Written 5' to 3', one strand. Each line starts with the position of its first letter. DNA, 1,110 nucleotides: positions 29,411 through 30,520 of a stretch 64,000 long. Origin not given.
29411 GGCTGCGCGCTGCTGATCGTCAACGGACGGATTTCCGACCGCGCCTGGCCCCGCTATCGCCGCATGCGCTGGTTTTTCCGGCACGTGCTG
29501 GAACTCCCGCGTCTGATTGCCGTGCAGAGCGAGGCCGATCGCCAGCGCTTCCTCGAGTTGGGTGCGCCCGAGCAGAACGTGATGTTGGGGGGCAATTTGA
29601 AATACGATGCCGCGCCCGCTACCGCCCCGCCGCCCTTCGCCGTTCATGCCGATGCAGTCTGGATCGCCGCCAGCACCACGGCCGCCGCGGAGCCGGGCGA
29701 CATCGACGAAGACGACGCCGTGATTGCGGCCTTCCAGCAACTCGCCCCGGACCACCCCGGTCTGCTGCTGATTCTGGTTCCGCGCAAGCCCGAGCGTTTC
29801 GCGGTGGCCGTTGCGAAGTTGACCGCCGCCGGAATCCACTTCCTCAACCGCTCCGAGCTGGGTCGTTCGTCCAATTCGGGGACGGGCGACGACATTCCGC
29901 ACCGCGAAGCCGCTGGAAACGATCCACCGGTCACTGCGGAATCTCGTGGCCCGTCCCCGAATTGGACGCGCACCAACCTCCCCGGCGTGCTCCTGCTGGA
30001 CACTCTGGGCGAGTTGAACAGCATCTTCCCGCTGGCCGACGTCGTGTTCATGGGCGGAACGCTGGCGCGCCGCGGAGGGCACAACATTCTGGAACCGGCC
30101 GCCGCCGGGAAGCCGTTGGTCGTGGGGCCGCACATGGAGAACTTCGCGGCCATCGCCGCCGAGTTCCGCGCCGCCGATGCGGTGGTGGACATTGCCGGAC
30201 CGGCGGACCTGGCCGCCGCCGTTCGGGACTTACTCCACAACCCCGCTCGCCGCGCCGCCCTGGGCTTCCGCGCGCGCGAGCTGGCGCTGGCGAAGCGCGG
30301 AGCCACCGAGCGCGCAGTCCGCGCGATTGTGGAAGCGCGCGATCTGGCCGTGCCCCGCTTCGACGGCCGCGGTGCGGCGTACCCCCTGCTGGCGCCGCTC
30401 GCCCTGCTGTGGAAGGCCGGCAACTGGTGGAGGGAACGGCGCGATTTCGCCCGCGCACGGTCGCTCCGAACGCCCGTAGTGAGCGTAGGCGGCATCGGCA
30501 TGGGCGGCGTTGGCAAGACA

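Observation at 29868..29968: Palindromic repeat element inserted in frame inside the essential-pathway gene waaA-lpxK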

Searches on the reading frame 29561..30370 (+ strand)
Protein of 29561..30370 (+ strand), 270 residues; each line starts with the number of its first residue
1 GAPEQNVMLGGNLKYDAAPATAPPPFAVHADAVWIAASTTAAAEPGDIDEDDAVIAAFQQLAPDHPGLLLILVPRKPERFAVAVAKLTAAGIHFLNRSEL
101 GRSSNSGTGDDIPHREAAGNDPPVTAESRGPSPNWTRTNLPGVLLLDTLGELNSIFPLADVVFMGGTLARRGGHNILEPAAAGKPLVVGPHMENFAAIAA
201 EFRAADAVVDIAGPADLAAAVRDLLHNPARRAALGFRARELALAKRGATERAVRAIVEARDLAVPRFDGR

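Call 53: search_solved_structures(query=window:29561-30370:+, show_alignments=1, max_evalue=0.01)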
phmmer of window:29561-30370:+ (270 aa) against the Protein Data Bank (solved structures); distinct sequences matched with E-value up to 0.01: 2.
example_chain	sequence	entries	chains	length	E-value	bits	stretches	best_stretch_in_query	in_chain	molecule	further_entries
4bfc_A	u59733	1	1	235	3.3e-12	49.7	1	143-215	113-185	3-DEOXY-D-MANNO-OCTULOSONIC-ACID TRANSFERASE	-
2xci_A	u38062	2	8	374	1.6e-10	44.1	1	139-225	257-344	3-DEOXY-D-MANNO-2-OCTULOSONIC ACID TRANSFERASE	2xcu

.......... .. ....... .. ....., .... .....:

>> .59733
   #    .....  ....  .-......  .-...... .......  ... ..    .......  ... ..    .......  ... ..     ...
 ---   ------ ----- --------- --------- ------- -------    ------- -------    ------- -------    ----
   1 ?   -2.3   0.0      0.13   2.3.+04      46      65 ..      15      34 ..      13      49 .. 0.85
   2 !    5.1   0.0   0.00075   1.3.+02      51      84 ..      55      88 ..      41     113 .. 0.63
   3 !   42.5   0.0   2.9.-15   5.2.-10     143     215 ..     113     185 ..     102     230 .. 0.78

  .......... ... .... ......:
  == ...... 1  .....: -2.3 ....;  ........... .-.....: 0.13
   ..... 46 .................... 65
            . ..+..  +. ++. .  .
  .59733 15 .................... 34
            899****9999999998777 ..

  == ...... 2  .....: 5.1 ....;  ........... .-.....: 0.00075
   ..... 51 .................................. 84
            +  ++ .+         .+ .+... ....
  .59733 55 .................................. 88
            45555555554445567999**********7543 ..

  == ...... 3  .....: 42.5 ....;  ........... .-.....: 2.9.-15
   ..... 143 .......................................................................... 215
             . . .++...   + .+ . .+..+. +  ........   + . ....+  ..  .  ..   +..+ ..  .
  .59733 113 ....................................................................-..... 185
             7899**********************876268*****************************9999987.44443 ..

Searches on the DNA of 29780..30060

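Call 85: search_rna_families(source=window, start=29780, end=30060, threshold=evalue, max_evalue=1)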
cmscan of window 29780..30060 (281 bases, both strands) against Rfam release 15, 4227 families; matches with E-value up to 1: 2.
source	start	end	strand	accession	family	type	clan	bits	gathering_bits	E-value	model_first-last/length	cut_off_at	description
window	29861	29974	-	RF04029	mir-8521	Gene; miRNA;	-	32.5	80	2.2e-05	1-68/68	no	mir-8521 microRNA precursor family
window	29868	29970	+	RF02880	MH_s15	Gene; sRNA;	-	13.8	123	0.2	156-228/277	no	Mesorhizobail RNA 15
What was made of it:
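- Tried and rejected: The permissive scan gave only far-sub-threshold hairpin matches (mir-8521, 32.5 bits against 80; call 85).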
